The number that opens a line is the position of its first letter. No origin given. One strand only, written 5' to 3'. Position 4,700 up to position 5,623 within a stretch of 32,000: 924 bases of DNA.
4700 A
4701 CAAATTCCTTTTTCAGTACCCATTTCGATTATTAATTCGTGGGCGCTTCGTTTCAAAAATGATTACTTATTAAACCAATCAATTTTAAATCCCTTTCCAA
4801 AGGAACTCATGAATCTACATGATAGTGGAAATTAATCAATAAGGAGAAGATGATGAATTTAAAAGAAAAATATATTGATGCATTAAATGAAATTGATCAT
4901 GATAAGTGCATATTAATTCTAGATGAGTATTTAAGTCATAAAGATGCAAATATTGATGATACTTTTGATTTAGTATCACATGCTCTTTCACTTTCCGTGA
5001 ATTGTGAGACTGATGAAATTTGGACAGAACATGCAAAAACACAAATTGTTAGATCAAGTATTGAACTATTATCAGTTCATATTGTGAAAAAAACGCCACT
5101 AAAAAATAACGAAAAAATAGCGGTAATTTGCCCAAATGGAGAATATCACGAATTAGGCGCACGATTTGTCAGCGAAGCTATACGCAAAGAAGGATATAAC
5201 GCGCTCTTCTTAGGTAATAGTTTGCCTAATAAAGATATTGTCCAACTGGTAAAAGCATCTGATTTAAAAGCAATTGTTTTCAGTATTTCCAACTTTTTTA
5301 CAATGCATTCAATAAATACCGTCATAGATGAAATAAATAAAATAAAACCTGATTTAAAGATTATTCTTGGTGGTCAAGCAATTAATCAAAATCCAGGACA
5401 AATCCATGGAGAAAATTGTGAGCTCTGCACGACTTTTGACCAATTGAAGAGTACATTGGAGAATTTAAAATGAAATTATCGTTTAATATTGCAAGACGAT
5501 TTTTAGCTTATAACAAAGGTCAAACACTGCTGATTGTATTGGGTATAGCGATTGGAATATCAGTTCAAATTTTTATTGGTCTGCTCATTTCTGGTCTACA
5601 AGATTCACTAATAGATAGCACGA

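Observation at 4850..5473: CarH/LitR-type cobalamin photoreceptor module without any DNA-binding domain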

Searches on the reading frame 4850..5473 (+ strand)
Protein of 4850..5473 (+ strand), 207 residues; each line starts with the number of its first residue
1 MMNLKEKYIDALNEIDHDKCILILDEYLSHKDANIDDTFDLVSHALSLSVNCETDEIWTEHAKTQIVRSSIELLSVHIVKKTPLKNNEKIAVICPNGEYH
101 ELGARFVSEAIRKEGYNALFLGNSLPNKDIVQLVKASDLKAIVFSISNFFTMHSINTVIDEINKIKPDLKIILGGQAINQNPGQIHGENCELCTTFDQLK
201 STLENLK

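Call 3: search_protein_families(library=pfam, proteins=[window:4850-5473:+], max_evalue=0.01)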
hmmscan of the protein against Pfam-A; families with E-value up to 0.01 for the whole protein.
window:4850-5473:+ (207 aa): 1 family
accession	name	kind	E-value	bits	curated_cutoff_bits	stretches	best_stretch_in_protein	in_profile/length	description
PF02310.24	B12-binding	-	2.8e-14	53.4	32.1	1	89-189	2-102/121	B12 binding domain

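Call 4: search_solved_structures(query=window:4850-5473:+, max_evalue=10, show_alignments=4)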
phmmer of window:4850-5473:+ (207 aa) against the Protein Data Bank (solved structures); distinct sequences matched with E-value up to 10: 26.
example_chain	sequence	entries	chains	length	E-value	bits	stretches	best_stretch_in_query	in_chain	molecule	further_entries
8j2w_A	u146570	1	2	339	8.5e-07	32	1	59-142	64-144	Cobalamin-binding protein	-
8j2x_A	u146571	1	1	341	8.7e-07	32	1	59-142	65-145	Cobalamin-binding protein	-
4jgi_A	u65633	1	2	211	4.7e-06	29.6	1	82-187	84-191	Putative uncharacterized protein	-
8jbs_A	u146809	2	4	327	5e-05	26.3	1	56-145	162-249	Putative cobalamin binding protein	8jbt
8j2y_A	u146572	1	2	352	6.9e-05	25.8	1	60-179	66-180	GGDEF domain-containing protein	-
2i2x_B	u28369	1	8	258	0.0001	25.3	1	89-181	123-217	Methyltransferase 1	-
5c8a_A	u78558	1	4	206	0.00024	24.1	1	89-147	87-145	Light-dependent transcriptional regulator CarH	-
8c35_A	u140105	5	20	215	0.00025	24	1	89-147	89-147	Probable transcriptional regulator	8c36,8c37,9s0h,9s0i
8c31_A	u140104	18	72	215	0.00026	23.9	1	89-147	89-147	Probable transcriptional regulator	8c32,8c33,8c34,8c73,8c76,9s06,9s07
3whp_A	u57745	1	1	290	0.00047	23.1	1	89-147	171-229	Probable transcriptional regulator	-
5c8d_A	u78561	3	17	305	0.00052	22.9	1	89-147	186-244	Light-dependent transcriptional regulator CarH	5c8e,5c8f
7xcn_M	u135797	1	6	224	0.0009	22.2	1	63-181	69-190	Trimethylamine methyltransferase corrinoid protein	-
2yxb_A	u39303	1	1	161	0.0023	20.8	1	87-176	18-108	Coenzyme B12-dependent mutase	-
8ssd_A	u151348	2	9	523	0.017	18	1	65-179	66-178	Methionine synthase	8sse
7te2_A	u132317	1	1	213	0.021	17.7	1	84-194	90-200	AerR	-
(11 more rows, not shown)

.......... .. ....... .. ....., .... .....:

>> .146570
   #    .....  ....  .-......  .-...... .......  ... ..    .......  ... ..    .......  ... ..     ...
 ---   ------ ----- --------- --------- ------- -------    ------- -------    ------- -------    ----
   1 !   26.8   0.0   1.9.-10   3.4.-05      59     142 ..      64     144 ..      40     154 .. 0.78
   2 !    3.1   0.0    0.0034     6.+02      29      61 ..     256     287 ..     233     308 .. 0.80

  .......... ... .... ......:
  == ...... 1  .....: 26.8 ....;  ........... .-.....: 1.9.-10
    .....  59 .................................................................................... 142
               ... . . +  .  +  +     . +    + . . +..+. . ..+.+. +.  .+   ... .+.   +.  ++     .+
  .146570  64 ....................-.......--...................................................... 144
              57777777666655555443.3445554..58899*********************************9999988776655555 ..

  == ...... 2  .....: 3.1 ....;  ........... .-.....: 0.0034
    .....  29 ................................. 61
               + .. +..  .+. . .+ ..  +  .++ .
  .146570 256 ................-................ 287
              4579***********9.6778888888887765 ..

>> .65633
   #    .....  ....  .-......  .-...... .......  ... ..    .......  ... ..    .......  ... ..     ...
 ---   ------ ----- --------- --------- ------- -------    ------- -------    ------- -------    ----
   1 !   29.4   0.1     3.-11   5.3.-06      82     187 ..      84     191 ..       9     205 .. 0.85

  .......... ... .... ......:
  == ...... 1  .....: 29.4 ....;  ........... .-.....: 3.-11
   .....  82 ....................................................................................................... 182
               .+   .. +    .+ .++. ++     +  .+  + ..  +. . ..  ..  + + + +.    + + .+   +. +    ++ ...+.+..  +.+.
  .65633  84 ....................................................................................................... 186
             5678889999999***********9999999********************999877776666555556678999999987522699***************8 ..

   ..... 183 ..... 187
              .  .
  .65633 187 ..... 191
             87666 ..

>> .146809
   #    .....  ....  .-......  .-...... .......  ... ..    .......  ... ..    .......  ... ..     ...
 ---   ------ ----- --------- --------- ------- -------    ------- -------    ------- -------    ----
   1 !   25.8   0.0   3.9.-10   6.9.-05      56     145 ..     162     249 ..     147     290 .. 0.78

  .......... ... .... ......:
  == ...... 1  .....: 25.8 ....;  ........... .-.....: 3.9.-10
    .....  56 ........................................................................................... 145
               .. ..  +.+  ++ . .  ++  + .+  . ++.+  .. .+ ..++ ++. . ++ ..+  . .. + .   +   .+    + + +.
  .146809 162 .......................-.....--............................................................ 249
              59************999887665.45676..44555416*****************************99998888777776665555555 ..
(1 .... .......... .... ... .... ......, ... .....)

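Call 5: find_homologous_proteins(query=window:4850-5473:+, max_evalue=0.001)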
Query window:4850-5473:+ (207 aa): 16 proteins with E <= 0.001 among 203 candidates.
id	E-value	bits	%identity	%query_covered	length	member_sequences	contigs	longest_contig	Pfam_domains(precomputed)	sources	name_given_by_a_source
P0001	8.6e-131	451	100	100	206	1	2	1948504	PF02310.25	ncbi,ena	-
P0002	1.1e-111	389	84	100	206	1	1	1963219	PF02310.25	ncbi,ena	-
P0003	1.2e-110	386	86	100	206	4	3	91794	PF02310.25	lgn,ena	-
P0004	1.3e-108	379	83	100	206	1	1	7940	PF02310.25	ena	-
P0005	6.1e-107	374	82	100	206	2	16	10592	PF02310.25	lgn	-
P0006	2.5e-75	270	61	98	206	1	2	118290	PF02310.25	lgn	-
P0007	4.3e-69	250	55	100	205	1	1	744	PF02310.25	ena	-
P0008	3.6e-63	231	54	98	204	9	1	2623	PF02310.25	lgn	-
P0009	1.5e-60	222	49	100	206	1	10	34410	PF02310.25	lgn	-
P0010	8.7e-59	216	49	100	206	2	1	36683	PF02310.25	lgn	-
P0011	3.2e-55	205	46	99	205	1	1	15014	PF02310.25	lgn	-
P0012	7.5e-52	194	45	100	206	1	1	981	PF02310.25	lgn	-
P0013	1.5e-48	183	42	100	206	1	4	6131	PF02310.25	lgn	-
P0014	4.0e-44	169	39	100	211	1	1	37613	PF02310.25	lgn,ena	-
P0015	1.6e-43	167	38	99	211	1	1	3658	PF02310.25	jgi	jgi:methanogenic corrinoid protein MtbC1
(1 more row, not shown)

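Call 7: find_encoding_contigs(protein=P0001, flank=8000, max_places=3)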
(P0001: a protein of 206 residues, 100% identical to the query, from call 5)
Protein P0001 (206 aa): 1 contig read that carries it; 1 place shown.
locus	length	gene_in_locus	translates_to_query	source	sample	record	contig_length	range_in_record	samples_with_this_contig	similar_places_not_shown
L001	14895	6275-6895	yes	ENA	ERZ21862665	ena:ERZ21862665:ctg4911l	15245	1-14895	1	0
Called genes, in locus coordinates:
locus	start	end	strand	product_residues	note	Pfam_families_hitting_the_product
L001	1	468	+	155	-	?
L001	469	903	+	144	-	PF07366:SnoaL (weak), PF12680:SnoaL_2, PF10184:DUF2358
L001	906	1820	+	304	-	PF00106:adh_short, PF08659:KR, PF13561:adh_short_C2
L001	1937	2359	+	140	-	-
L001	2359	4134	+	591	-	PF02734:Dak2, PF21645:FakA-like_M, PF02645:DegV, PF13684:FakA-like_C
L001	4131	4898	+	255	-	PF06966:DUF1295, PF02544:Steroid_dh, PF04191:PEMT (weak)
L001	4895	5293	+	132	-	PF09945:DUF2177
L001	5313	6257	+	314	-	PF04463:2-thiour_desulf, PF08349:DUF1722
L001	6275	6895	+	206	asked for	PF02310:B12-binding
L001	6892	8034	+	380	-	PF12704:MacB_PCD, PF02687:FtsX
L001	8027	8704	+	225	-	PF02463:SMC_N (weak), PF00005:ABC_tran, PF13304:AAA_21 (faint)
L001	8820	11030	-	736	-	PF02867:Ribonuc_red_lgC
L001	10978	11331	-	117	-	-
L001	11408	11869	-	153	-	PF01923:Cob_adeno_trans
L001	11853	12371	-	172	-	-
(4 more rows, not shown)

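Call 8: find_encoding_contigs(protein=P0006, flank=8000, max_places=3)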
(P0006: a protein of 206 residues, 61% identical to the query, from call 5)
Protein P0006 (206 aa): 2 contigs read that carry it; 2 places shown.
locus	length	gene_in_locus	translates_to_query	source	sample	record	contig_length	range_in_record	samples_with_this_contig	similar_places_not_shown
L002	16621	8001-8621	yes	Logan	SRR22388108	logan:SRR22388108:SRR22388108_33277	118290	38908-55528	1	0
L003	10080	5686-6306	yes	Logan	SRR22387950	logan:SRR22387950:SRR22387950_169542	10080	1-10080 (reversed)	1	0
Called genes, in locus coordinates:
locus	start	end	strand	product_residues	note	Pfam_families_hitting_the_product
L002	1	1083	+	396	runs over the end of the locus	PF01171:ATP_bind_3, PF11734:TilS_C (weak)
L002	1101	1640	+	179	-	PF00156:Pribosyltran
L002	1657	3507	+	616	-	PF00004:AAA, PF17862:AAA_lid_3, PF01434:Peptidase_M41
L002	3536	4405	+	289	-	PF01430:HSP33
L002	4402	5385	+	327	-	PF01207:Dus, PF13714:PEP_mutase (weak), PF00977:His_biosynth (weak)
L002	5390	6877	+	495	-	PF01336:tRNA_anti-codon, PF00152:tRNA-synt_2, PF01409:tRNA-synt_2d (faint)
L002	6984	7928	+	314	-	PF04463:2-thiour_desulf, PF08349:DUF1722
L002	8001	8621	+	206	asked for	PF02310:B12-binding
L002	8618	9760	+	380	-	PF12704:MacB_PCD, PF02687:FtsX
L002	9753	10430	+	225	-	PF02463:SMC_N (weak), PF00005:ABC_tran, PF13304:AAA_21 (faint)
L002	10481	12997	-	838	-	PF02867:Ribonuc_red_lgC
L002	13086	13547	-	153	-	PF01923:Cob_adeno_trans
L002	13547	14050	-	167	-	-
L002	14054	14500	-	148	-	-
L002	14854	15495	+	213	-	PF01128:IspD, PF12804:NTP_transf_3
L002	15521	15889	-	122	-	PF03829:PTSIIA_gutA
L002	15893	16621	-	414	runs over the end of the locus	PF01113:DapB_N (weak), PF01408:GFO_IDH_MocA, PF03447:NAD_binding_3 (weak), PF21135:DRL_cat, PF08666:SAF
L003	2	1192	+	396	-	?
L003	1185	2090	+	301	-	PF01430:HSP33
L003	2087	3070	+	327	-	PF01207:Dus, PF13714:PEP_mutase (weak), PF00977:His_biosynth (weak)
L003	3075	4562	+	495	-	PF01336:tRNA_anti-codon, PF00152:tRNA-synt_2, PF01409:tRNA-synt_2d (faint)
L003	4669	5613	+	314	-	PF04463:2-thiour_desulf, PF08349:DUF1722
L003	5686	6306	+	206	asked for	PF02310:B12-binding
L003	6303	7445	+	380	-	PF12704:MacB_PCD, PF02687:FtsX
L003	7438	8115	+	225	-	PF02463:SMC_N (weak), PF00005:ABC_tran, PF13304:AAA_21 (faint)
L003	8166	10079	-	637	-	?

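Call 9: find_encoding_contigs(protein=P0014, flank=8000, max_places=3)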
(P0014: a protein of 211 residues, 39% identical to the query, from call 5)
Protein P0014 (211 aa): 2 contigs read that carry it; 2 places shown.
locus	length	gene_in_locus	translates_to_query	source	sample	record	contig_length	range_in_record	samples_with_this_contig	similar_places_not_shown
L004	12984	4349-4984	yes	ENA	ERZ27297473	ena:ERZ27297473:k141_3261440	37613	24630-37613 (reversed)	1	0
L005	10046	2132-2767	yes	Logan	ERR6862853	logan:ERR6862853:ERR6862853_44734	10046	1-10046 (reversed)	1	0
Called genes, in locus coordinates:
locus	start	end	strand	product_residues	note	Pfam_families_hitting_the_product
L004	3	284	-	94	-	?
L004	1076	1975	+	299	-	PF00135:COesterase, PF20434:BD-FAE, PF07859:Abhydrolase_3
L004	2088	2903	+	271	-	PF00165:HTH_AraC (weak), PF12833:HTH_18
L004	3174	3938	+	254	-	PF06966:DUF1295, PF02544:Steroid_dh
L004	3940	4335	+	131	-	PF09945:DUF2177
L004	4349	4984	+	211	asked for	PF02310:B12-binding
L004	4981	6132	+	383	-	PF12704:MacB_PCD, PF02687:FtsX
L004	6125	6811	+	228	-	PF00005:ABC_tran, PF02463:SMC_N (faint), PF13304:AAA_21 (faint)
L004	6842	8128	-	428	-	PF00875:DNA_photolyase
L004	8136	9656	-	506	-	PF20967:MASE7 (weak), PF00990:GGDEF, PF01814:Hemerythrin (weak)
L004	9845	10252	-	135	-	PF13380:CoA_binding_2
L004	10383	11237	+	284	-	PF02645:DegV, PF13684:FakA-like_C (weak)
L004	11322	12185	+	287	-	PF02645:DegV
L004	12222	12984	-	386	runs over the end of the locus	PF00465:Fe-ADH, PF13685:Fe-ADH_2, PF25137:ADH_Fe_C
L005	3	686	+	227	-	?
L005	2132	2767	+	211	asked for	PF02310:B12-binding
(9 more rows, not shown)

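Call 14: find_related_loci(query=A1, collection=genome_contigs, flank=10000)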
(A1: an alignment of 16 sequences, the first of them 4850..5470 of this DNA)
Query A1 (207 aa) in genome_contigs; peptide patterns used: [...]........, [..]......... (x = any residue, [..] = any of these).
45 stretches matched a pattern; 25 encode a relative of the query (tblastn E <= 1e-3); 25 distinct loci.
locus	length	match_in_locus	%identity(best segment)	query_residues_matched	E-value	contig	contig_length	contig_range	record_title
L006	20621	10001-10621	85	1-207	2e-119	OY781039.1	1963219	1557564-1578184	MAG: Erysipelotrichaceae bacterium isolate a6ca34db-146c-4b31-b779-49751cb40439 genome assembly, chromosome: 1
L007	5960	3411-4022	52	2-206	4e-69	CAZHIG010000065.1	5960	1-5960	MAG TPA_asm: uncultured Erysipelotrichaceae bacterium isolate SRP294416_co1_650 genome assembly, contig: NODE_31914_leng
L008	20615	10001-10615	40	1-204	7e-52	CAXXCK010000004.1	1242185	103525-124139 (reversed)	MAG: Erysipelotrichaceae bacterium isolate b76e8e24-d245-4307-a20e-d676278d155c genome assembly, contig: contig_4, whole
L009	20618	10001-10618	41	2-207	4e-51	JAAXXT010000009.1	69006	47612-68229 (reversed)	MAG: Erysipelotrichaceae bacterium isolate W9_Combined_metabat2_129 W9_Combined_metabat2_129_NODE_216, whole genome shot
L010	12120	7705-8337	36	1-207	2e-48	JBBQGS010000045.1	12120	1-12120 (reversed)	MAG: Erysipelotrichales bacterium isolate Co_metawrap_945 Cmw_945_k141_2528723_length_12120_cov_9.9940, whole genome sho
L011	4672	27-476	45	56-205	9e-47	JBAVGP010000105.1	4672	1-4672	MAG: Erysipelotrichaceae bacterium isolate MFD06945_ilm_asm_bin5 k127_162229, whole genome shotgun sequence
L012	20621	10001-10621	39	1-203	1e-46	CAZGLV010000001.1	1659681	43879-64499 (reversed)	MAG TPA_asm: uncultured Erysipelotrichaceae bacterium isolate binchicken_co158_39 genome assembly, contig: NODE_1_length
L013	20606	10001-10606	40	6-203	2e-46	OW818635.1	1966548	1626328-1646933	metagenome genome assembly, chromosome: 1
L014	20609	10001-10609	37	7-205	8e-45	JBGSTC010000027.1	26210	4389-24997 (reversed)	MAG: Erysipelotrichaceae bacterium isolate JTS-AC397 k141_2907365, whole genome shotgun sequence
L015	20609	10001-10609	36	7-205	2e-44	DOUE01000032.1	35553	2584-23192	MAG TPA_asm: Erysipelotrichaceae bacterium isolate UBA12416 contig_5953, whole genome shotgun sequence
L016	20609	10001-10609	36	7-205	2e-43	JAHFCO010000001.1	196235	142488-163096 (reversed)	MAG: Bacillota bacterium isolate nzgw223 NODE_30_length_196236_cov_4.439992, whole genome shotgun sequence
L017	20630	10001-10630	30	1-207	6e-27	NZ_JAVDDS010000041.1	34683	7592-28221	Herbivorax sp. ANBcel31 41, whole genome shotgun sequence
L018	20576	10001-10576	32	4-185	8e-27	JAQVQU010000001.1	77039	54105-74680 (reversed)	MAG: Clostridia bacterium isolate STF1_234 NODE_554_length_77039_cov_18.219004_Sandtown_F1, whole genome shotgun sequenc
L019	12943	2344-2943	29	1-188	2e-26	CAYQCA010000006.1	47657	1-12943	MAG TPA_asm: uncultured Clostridium sp. isolate binchicken_co158_149 genome assembly, contig: NODE_648_length_47657_cov_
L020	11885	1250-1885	28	1-201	9e-25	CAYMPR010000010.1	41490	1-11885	MAG TPA_asm: uncultured Christensenellaceae bacterium isolate binchicken_co154_75 genome assembly, contig: NODE_1131_len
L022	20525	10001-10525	30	12-177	9e-25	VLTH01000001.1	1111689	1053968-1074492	UNVERIFIED_CONTAM: Acetivibrio alkalicellulosi strain DSM 17461 CloalDRAFT_CAG.1, whole genome shotgun sequence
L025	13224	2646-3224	29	1-182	7e-22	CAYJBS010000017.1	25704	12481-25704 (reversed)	MAG TPA_asm: uncultured Christensenella sp. isolate ERP122455_co1_162 genome assembly, contig: NODE_236_length_25704_cov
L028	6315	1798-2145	29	60-178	3e-13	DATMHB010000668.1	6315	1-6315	MAG TPA_asm: Flavisolibacter sp. isolate SMAG_U13504 k141_174290, whole genome shotgun sequence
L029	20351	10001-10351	26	72-179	2e-10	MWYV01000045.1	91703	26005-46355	MAG: Chitinophagales bacterium 33-2 NODE_9_length_91703_cov_8.33008_ID_712, whole genome shotgun sequence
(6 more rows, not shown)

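Call 21: predict_structure(alignment_id=A1)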
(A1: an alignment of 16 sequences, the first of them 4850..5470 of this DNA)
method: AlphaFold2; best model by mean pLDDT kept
length: 207 residues; sequences in the alignment: 16
mean_pLDDT: 91.2   pTM: 0.88
mean pLDDT of the five models: 91.2, 90.9, 90.5, 89.0, 89.0
residues with pLDDT >= 90: 152; 70-90: 48; 50-70: 7; < 50: 0
segments of 3 or more residues with pLDDT < 50: none
pLDDT, mean of each block of 10 residues (from residue 1): 89 96 95 89 85 74 93 94 90 91 93 95 91 96 91 90 96 93 90 94 89
secondary structure, 60 per line:
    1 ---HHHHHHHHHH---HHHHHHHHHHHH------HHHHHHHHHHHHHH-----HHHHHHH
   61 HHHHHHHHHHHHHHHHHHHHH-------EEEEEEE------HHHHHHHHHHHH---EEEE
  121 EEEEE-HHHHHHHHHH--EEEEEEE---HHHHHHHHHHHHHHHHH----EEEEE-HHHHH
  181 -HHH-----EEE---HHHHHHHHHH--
elements in order: H4-13 H17-28 H35-48 H54-81 E89-95 H102-113 E117-125 H127-136 E139-145 H149-165 E170-174 H176-180 E190-192 H196-205

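Call 23: search_protein_representatives(alignment_id=A1)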
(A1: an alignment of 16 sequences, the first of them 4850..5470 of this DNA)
Query: 16 sequences, 206 profile positions. Proteins with E-value up to 0.001 (for the whole library): 7104; up to 1e-10: 1802; up to 1e-30: 62. The best 150 are listed.
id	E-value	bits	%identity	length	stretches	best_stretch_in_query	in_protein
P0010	9.0e-96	335.7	-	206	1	1-205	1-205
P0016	2.4e-74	265.7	-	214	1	2-204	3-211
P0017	6.3e-73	261.0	-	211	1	1-204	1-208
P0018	2.2e-51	190.7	-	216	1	4-204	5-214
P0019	2.0e-44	168.0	-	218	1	4-203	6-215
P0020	5.7e-44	166.5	-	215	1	6-180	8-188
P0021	1.5e-43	165.1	-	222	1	4-204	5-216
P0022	3.9e-43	163.7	-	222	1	5-198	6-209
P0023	6.9e-43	162.9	-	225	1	2-203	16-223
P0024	1.6e-42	161.7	-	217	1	4-200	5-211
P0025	2.6e-42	161.0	-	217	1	3-202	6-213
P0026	6.3e-42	159.8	-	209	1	3-199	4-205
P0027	2.5e-41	157.9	-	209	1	3-200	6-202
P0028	2.9e-41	157.6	-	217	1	7-190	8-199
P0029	4.8e-41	156.9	-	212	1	4-203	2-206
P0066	1.4e-32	129.3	-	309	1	22-198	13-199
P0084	2.4e-30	121.9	-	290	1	5-193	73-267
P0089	7.1e-30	120.4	-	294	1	8-186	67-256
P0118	8.6e-26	107.1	-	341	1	4-180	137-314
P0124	3.0e-25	105.3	-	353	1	2-198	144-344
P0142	1.5e-23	99.8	-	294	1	8-183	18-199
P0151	7.6e-23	97.5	-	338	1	5-182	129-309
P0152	8.1e-23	97.4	-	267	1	7-184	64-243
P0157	1.2e-22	96.8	-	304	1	9-177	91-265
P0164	4.2e-22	95.1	-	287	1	4-203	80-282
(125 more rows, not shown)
